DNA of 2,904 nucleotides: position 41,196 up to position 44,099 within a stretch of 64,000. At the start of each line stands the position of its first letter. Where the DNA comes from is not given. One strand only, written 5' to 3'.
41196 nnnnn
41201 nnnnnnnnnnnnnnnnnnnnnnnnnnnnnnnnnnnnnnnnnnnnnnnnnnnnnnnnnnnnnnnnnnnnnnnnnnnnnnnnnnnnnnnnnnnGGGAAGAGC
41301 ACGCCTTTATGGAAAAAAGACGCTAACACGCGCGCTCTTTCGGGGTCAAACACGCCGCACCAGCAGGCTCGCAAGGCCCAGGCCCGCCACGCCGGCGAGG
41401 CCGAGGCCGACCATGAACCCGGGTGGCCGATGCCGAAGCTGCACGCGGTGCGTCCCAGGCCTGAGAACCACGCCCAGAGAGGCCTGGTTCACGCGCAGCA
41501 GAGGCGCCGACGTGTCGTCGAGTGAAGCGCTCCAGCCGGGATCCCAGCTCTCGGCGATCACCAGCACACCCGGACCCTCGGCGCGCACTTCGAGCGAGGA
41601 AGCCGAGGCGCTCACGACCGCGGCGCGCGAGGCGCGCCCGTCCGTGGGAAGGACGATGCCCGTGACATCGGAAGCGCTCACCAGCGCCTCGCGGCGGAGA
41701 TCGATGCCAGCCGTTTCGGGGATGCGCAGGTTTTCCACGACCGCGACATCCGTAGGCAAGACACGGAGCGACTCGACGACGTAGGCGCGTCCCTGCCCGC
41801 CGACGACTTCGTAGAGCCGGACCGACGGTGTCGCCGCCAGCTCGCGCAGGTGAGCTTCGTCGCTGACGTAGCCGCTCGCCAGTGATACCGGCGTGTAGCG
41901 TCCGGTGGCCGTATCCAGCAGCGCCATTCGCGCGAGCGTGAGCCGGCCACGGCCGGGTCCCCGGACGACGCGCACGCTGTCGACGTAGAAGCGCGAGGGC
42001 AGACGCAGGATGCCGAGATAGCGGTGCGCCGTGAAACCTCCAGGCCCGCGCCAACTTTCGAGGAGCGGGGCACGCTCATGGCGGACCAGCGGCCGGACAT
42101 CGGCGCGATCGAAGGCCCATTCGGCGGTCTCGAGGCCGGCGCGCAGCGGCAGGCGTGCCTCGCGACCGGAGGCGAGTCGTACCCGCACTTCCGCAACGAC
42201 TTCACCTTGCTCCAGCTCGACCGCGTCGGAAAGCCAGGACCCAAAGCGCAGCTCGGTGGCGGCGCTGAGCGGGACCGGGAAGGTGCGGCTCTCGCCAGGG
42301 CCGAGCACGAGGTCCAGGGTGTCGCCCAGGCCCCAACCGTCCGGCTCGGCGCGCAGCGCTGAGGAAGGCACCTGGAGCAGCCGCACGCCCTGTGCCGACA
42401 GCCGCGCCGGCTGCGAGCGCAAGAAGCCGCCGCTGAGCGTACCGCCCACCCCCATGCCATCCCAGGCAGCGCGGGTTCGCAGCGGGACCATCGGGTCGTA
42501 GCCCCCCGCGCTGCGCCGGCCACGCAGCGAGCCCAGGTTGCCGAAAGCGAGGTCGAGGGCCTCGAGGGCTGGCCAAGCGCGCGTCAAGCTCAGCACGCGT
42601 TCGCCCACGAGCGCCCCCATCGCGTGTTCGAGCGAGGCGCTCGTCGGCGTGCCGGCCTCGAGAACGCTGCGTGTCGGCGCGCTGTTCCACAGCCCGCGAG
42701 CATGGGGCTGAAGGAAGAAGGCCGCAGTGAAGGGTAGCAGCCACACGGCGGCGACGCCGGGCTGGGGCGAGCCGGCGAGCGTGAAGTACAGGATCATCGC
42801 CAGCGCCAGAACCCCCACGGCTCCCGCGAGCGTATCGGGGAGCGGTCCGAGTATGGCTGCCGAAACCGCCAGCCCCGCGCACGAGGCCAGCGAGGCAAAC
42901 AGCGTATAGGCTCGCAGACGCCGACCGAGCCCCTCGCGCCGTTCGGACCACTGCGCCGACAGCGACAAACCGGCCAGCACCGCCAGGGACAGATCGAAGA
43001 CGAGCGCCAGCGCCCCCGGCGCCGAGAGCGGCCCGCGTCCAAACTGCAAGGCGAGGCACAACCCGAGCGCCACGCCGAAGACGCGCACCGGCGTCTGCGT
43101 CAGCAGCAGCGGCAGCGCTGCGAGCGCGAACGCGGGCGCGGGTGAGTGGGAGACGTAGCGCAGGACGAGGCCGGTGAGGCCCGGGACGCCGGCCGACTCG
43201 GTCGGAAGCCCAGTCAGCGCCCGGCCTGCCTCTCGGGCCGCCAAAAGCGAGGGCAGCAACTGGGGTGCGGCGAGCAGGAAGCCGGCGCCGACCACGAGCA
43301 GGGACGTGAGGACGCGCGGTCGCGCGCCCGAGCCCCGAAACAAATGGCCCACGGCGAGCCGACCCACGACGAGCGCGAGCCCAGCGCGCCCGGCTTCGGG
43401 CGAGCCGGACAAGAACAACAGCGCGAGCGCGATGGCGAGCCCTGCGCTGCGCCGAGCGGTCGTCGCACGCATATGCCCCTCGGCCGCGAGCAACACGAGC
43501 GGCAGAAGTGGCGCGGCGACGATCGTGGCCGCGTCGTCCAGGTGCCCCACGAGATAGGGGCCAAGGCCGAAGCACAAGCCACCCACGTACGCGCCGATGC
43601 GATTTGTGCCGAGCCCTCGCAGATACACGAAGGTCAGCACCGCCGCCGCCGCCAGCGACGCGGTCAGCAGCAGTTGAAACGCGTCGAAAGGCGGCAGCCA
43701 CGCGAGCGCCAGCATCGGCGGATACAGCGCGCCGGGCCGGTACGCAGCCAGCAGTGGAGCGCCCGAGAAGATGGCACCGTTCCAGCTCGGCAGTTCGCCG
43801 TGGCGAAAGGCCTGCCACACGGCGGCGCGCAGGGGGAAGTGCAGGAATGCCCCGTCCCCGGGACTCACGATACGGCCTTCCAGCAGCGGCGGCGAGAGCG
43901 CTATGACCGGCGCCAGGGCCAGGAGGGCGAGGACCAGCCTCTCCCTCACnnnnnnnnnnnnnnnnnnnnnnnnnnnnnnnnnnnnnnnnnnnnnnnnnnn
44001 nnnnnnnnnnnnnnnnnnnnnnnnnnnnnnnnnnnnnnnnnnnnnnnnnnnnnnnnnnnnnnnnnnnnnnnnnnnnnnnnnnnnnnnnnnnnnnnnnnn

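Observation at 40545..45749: Three GT2 polyprenyl-phosphate-sugar synthase-like genes flanking a YfhO-like protein: a CsbB-YfhO-type extracytoplasmic glycosylation pair in a presumably Gram-negative, TonB-bearing organism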

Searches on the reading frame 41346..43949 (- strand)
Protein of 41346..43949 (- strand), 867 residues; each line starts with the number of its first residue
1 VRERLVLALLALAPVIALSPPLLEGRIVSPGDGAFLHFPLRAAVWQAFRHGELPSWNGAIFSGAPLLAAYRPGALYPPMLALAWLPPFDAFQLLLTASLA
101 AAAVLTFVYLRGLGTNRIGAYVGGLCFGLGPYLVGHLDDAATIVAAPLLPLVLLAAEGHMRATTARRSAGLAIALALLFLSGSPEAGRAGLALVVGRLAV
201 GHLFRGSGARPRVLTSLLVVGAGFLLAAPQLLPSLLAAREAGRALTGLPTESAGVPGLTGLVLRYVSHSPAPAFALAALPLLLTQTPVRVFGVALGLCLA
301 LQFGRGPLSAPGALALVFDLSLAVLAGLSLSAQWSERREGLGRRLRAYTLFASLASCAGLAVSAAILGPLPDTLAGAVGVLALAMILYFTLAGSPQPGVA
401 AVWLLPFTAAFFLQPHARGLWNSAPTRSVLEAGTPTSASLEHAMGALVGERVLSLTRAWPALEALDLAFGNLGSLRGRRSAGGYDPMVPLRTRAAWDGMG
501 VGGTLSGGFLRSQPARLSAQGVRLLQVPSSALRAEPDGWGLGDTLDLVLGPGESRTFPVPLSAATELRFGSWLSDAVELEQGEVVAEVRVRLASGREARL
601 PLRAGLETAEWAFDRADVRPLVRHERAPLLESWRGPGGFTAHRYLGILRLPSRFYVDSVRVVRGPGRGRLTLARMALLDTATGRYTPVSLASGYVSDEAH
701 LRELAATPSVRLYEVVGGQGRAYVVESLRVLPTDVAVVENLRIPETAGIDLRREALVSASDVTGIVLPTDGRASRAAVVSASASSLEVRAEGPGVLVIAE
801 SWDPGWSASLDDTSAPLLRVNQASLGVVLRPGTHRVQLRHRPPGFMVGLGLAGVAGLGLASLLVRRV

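Call 3: search_protein_families(library=pfam, proteins=[window:41346-43949:-], max_evalue=0.01)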
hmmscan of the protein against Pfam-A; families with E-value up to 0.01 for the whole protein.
window:41346-43949:- (867 aa): 2 families
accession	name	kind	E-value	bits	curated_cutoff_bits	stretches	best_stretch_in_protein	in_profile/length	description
PF09586.16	YfhO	-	2.7e-07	29.8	28.5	1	791-850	774-833/835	Bacterial membrane protein YfhO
PF09852.15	DUF2079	-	0.0006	19.4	28.2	1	50-237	24-201/459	Predicted membrane protein (DUF2079)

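Call 9: search_protein_families(library=ncbifam, proteins=[window:41346-43949:-], max_evalue=0.01)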
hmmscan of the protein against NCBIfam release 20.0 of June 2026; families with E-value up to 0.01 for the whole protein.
window:41346-43949:- (867 aa): 1 family
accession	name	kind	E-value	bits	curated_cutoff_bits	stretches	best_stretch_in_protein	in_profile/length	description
NF047590.1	GlcsyltransPgfM2Strep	equivalog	0.0011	17.2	1500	1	779-853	793-867/884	glycosyltransferase PgfM2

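Call 11: search_solved_structures(query=window:41346-43949:-, max_evalue=10)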
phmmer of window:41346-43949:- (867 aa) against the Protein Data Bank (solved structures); distinct sequences matched with E-value up to 10: 1.
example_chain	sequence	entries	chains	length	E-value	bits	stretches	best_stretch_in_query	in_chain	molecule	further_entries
1plf_A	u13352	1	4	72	0.49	11.9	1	206-240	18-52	PLATELET FACTOR 4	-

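Call 15: find_homologous_proteins(query=window:41346-43949:-, max_evalue=0.001)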
Query window:41346-43949:- (867 aa): 533 proteins with E <= 0.001 among 8000 candidates; the best 120 are listed.
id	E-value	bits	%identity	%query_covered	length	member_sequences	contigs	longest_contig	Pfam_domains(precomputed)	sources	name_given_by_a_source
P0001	0.0e+0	1632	89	100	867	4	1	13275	PF09586.17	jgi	-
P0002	0.0e+0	1579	87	99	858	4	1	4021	-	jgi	jgi:hypothetical protein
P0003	0.0e+0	1560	86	100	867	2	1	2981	-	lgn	-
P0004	0.0e+0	1542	100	85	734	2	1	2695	PF09586.17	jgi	jgi:hypothetical protein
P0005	0.0e+0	1348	76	95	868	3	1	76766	PF09586.17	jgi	jgi:hypothetical protein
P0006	0.0e+0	1330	75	97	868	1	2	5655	PF09586.17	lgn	-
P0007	0.0e+0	1300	73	97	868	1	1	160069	PF09586.17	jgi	jgi:hypothetical protein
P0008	0.0e+0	1286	73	95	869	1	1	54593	PF09586.17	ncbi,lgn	-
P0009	0.0e+0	1218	70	100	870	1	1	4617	-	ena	-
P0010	0.0e+0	1197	69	96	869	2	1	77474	PF09586.17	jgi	jgi:hypothetical protein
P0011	0.0e+0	1170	69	95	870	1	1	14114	PF09586.17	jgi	jgi:hypothetical protein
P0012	0.0e+0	1101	65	95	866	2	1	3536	PF09586.17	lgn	-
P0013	0.0e+0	1095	65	97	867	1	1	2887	-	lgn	-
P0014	0.0e+0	1093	65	95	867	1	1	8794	PF09586.17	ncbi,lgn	-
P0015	0.0e+0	1090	63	98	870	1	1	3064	PF09586.17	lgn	-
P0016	0.0e+0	1053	62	95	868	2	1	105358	PF09586.17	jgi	-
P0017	0.0e+0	1049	61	97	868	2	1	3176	PF09586.17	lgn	-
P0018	0.0e+0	1046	61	98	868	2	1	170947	PF09586.17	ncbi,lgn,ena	-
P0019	0.0e+0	1035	61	96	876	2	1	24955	PF09586.17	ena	-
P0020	0.0e+0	1033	60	98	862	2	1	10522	PF09586.17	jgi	-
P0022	0.0e+0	1031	61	100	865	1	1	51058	PF09586.17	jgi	jgi:hypothetical protein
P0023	0.0e+0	1030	61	96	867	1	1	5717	PF09586.17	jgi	-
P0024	0.0e+0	1029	61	95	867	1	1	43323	PF09586.17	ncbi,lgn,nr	ncbi:MAG TPA: hypothetical protein VFM88_12160 [Vicinamibacteria bacterium]|nr:hypothetical protein 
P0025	0.0e+0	1026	61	95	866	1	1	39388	PF09586.17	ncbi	-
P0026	0.0e+0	1026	61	95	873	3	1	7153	PF09586.17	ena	-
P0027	0.0e+0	1025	61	95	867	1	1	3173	PF09586.17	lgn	-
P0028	0.0e+0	1024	62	97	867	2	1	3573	PF09586.17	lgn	-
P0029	0.0e+0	1019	61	95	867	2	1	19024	PF09586.17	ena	-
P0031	0.0e+0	1016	61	97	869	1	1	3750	PF09586.17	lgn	-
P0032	0.0e+0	1015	61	95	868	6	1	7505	PF09586.17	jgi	jgi:hypothetical protein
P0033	0.0e+0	1015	61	96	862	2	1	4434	PF09586.17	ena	-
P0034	0.0e+0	1014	61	95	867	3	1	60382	PF09586.17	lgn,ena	-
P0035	0.0e+0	1014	61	95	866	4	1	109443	PF09586.17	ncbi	-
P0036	0.0e+0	1013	60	98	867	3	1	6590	PF09586.17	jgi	jgi:hypothetical protein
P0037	8.5e-298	1009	61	95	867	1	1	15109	PF09586.17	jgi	jgi:hypothetical protein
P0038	9.7e-298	1008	61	95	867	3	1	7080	PF09586.17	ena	-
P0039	3.9e-297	1006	60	95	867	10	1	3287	PF09586.17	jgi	-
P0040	1.9e-296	1004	60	99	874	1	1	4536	PF09586.17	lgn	-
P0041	3.5e-296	1003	60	95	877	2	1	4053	PF09586.17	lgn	-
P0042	3.7e-296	1003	60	97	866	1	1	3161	PF09586.17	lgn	-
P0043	3.9e-296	1003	60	95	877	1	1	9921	PF09586.17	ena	-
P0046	1.9e-295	1001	60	95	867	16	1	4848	PF09586.17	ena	-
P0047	2.5e-295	1000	61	95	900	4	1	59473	PF09586.17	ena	-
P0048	2.9e-295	1000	60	95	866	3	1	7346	PF09586.17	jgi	-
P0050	6.4e-295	999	60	95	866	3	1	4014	PF09586.17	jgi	jgi:hypothetical protein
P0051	5.0e-294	996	60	96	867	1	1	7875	PF09586.17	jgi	jgi:hypothetical protein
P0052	5.6e-294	996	59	95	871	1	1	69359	PF09586.17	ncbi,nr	ncbi:MAG: YfhO family protein [Acidobacteria bacterium]|nr:YfhO family protein [Acidobacteriota bact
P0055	2.4e-293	994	60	95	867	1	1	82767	PF09586.17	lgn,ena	-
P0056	3.7e-293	993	60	97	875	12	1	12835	PF09586.17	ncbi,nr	ncbi:MAG TPA: hypothetical protein VKI41_16605 [Vicinamibacteria bacterium]|nr:hypothetical protein 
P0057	3.9e-292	990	59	96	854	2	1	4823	PF09586.17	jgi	jgi:hypothetical protein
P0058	6.3e-291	986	58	97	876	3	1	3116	PF09586.17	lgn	-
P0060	5.1e-290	983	59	98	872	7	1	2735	PF09586.17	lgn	-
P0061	1.0e-289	982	59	98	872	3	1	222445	PF09586.17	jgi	jgi:hypothetical protein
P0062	1.1e-288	978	60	96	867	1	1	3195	PF09586.17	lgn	-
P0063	1.6e-288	978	59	94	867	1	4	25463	PF09586.17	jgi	jgi:membrane protein YfhO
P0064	1.8e-288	978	60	96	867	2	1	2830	PF09586.17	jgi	jgi:hypothetical protein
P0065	6.9e-288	976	59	96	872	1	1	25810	PF09586.17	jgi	jgi:hypothetical protein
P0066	8.3e-288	976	58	95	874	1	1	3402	PF09586.17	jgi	jgi:hypothetical protein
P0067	1.1e-287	975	59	96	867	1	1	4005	PF09586.17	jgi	jgi:hypothetical protein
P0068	1.3e-287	975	59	96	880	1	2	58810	PF09586.17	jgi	jgi:hypothetical protein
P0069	2.0e-287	974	59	97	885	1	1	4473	PF09586.17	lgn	-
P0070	3.9e-287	973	59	98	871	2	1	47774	PF09586.17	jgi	jgi:hypothetical protein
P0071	4.7e-287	973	58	97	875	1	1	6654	PF09586.17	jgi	jgi:hypothetical protein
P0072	1.2e-286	972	59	96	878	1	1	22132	PF09586.17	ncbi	-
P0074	3.0e-286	970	58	98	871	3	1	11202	PF09586.17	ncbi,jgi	ncbi:MAG TPA: YfhO family protein [Vicinamibacteria bacterium]|jgi:hypothetical protein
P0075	6.5e-286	969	59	97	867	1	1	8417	PF09586.17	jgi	jgi:hypothetical protein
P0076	3.9e-285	967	58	99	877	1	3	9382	PF09586.17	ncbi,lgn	-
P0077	8.2e-285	966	58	97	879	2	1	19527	PF09586.17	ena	-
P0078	9.3e-285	966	59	98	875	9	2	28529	PF09586.17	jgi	jgi:hypothetical protein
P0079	3.8e-284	963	58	96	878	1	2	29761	PF09586.17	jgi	jgi:hypothetical protein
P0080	7.0e-284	963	58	97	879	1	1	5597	PF09586.17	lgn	-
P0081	7.1e-284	963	58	95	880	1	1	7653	PF09586.17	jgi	jgi:hypothetical protein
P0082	8.3e-284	962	59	95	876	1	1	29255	PF09586.17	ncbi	-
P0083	6.3e-283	959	59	98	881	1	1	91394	PF09586.17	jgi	jgi:hypothetical protein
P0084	8.9e-283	959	59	97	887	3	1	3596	PF09586.17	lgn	-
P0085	1.0e-282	959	58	98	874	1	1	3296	PF09586.17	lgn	-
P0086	1.6e-282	958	59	96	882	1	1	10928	PF09586.17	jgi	jgi:hypothetical protein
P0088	1.4e-281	955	58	95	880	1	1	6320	PF09586.17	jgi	jgi:Bacterial membrane protein YfhO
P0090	7.5e-281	953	60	95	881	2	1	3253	PF09586.17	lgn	-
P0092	1.5e-280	952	59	96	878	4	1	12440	PF09586.17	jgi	-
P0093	1.6e-280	952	59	96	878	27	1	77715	PF09586.17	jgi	jgi:membrane protein YfhO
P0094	1.8e-280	951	61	93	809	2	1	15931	PF09586.17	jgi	jgi:hypothetical protein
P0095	2.9e-280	951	57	96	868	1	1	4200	PF09586.17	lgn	-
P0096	9.3e-280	949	57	99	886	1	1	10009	PF09586.17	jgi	jgi:Bacterial membrane protein YfhO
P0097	1.7e-279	948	58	95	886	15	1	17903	PF09586.17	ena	-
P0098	2.2e-279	948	59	96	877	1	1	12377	PF09586.17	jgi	jgi:hypothetical protein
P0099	3.7e-279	947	59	94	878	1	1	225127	PF09586.17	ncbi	-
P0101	1.2e-278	945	57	95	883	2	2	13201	PF09586.17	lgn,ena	-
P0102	1.4e-278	945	58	98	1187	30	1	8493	PF13641.13,PF09586.17,PF00535.33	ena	-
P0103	1.4e-278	945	57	97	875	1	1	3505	PF09586.17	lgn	-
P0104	1.8e-278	945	57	97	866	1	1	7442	PF09586.17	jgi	jgi:hypothetical protein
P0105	2.2e-278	944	59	94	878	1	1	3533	PF09586.17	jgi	-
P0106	2.6e-278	944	59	94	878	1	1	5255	PF09586.17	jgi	-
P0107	6.3e-278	943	58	96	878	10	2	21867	PF09586.17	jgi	-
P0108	7.1e-278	943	58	96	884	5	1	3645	PF09586.17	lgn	-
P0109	7.3e-278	943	59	94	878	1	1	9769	PF09586.17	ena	-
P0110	7.4e-278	943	59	94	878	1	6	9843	PF09586.17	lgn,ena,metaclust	metaclust:\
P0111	7.4e-278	943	59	94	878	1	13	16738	PF09586.17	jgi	-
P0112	7.6e-278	943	58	94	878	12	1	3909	PF09586.17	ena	-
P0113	9.4e-278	942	59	94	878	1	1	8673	PF09586.17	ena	-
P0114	9.4e-278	942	59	94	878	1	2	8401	PF09586.17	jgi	-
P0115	1.2e-277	942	59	94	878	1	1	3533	PF09586.17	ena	-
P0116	1.2e-277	942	59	94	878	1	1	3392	PF09586.17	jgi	-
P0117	1.5e-277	942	58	96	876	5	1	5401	PF09586.17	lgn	-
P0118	1.7e-277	941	59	94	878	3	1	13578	PF09586.17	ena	-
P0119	1.8e-277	941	59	94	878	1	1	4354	PF09586.17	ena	-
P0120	4.3e-277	940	59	94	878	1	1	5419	PF09586.17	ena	-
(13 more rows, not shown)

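Call 17: find_encoding_contigs(protein=P0007, flank=10000, max_places=2)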
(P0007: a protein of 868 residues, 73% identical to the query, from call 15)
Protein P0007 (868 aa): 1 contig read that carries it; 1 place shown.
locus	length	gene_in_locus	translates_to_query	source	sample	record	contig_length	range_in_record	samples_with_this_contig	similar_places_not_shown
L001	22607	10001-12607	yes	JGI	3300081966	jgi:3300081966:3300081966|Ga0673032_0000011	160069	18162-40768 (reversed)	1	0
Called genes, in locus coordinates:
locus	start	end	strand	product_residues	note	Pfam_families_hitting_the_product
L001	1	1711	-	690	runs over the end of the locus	PF00514:Arm (faint), PF02985:HEAT (faint), PF12717:Cnd1 (faint), PF13513:HEAT_EZ (faint), PF13646:HEAT_2, PF03130:HEAT_PBS (faint), PF13646:HEAT_2, PF00160:Pro_isomerase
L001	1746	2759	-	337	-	PF00535:Glycos_transf_2, PF10111:Glyco_tranf_2_2 (weak), PF13641:Glyco_tranf_2_3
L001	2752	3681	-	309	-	PF07238:PilZ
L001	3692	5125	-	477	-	-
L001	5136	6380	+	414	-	PF01926:MMR_HSR1 (weak), PF06071:YchF-GTPase_C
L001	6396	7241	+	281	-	PF13469:Sulfotransfer_3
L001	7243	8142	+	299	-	-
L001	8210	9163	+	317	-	PF00535:Glycos_transf_2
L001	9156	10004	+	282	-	PF00535:Glycos_transf_2, PF13641:Glyco_tranf_2_3 (weak)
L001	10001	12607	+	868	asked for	PF09586:YfhO (faint)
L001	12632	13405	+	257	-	PF00535:Glycos_transf_2, PF13641:Glyco_tranf_2_3 (weak)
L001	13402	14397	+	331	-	PF01370:Epimerase, PF04321:RmlD_sub_bind (weak), PF16363:GDP_Man_Dehyd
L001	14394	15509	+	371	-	PF01041:DegT_DnrJ_EryC1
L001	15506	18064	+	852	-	PF13231:PMT_2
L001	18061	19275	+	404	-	PF13439:Glyco_transf_4, PF13579:Glyco_trans_4_4, PF13477:Glyco_trans_4_2 (weak), PF00534:Glycos_transf_1, PF13692:Glyco_trans_1_4, PF13524:Glyco_trans_1_2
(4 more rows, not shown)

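Call 18: find_encoding_contigs(protein=P0061, flank=10000, max_places=2)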
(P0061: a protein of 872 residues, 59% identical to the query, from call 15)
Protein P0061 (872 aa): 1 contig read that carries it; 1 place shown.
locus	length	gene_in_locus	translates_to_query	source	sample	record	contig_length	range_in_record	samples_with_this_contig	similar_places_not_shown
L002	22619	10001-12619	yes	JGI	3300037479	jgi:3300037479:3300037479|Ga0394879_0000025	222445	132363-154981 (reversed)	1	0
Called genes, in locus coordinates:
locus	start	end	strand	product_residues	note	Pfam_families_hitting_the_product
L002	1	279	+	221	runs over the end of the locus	PF04367:DUF502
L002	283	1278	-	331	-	PF00535:Glycos_transf_2, PF13641:Glyco_tranf_2_3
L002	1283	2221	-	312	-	PF07238:PilZ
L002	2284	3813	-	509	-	-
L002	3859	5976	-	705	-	PF13489:Methyltransf_23, PF01209:Ubie_methyltran (faint), PF08241:Methyltransf_11, PF08242:Methyltransf_12, PF13649:Methyltransf_25, PF13847:Methyltransf_31, PF16158:N_BRCA1_IG (faint)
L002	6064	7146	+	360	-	PF06071:YchF-GTPase_C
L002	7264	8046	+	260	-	-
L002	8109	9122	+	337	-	PF00535:Glycos_transf_2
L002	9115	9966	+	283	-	PF00535:Glycos_transf_2, PF13641:Glyco_tranf_2_3 (weak)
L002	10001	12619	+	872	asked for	PF09586:YfhO (weak)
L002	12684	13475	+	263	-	PF00535:Glycos_transf_2, PF13641:Glyco_tranf_2_3 (weak)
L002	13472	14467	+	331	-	PF01370:Epimerase, PF04321:RmlD_sub_bind (weak), PF16363:GDP_Man_Dehyd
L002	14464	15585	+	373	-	PF01041:DegT_DnrJ_EryC1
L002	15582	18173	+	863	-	PF13231:PMT_2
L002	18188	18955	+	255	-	PF00535:Glycos_transf_2, PF13641:Glyco_tranf_2_3 (weak)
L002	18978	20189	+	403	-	PF13439:Glyco_transf_4, PF13579:Glyco_trans_4_4, PF13477:Glyco_trans_4_2 (weak), PF20706:GT4-conflict (weak), PF00534:Glycos_transf_1, PF13692:Glyco_trans_1_4, PF13524:Glyco_trans_1_2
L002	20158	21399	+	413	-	PF01075:Glyco_transf_9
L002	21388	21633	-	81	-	-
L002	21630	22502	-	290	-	PF01145:Band_7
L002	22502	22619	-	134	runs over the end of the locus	PF00392:GntR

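Call 20: find_encoding_contigs(protein=P0102, flank=6000, max_places=3)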
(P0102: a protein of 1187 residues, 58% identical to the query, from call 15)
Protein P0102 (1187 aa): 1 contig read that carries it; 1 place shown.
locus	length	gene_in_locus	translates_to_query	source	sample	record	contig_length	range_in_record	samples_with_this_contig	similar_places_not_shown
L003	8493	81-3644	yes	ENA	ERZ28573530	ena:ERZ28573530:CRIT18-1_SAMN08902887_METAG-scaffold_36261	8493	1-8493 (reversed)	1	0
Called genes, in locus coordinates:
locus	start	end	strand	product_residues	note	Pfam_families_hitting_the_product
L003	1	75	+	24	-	?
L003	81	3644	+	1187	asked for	PF09586:YfhO (weak), PF00535:Glycos_transf_2, PF13641:Glyco_tranf_2_3 (weak)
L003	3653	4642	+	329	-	PF04321:RmlD_sub_bind, PF01370:Epimerase, PF02719:Polysacc_synt_2 (faint), PF16363:GDP_Man_Dehyd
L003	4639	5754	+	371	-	PF01041:DegT_DnrJ_EryC1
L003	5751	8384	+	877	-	PF13231:PMT_2 (weak)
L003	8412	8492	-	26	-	?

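Call 39: search_protein_representatives(alignment_id=A1)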
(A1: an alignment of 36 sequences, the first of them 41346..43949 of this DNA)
Query: 36 sequences, 871 profile positions. Proteins with E-value up to 0.001 (for the whole library): 53320; up to 1e-10: 22693; up to 1e-30: 1386. The best 150 are listed.
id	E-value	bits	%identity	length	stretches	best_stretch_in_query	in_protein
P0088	0.0e+00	1334.5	-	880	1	3-868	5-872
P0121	0.0e+00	1102.6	-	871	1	4-869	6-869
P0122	0.0e+00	1078.5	-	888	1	3-869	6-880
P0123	0.0e+00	1027.6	-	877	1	4-867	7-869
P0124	0.0e+00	1013.1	-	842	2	5-608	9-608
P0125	4.9e-294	994.2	-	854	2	3-602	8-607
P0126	1.2e-247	840.8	-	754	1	120-870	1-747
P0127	5.5e-245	831.9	-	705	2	139-602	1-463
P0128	3.4e-232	789.6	-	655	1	226-870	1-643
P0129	7.7e-227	771.9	-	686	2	98-496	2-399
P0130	5.9e-211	719.3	-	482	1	31-468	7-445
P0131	7.2e-198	676.0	-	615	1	269-867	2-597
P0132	1.4e-193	661.9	-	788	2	5-601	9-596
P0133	1.1e-192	658.9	-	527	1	347-868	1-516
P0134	9.0e-177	606.2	-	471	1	398-869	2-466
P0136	1.5e-168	579.0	-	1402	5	555-864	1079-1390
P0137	1.9e-163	562.2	-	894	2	342-769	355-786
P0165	1.1e-87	311.5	-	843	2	325-761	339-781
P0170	1.1e-83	298.2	-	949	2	479-867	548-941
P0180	2.7e-76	273.8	-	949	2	10-694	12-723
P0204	1.5e-68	248.2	-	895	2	471-867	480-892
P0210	2.7e-67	244.1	-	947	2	320-867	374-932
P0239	4.3e-61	223.5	-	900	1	53-869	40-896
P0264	4.6e-58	213.5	-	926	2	312-865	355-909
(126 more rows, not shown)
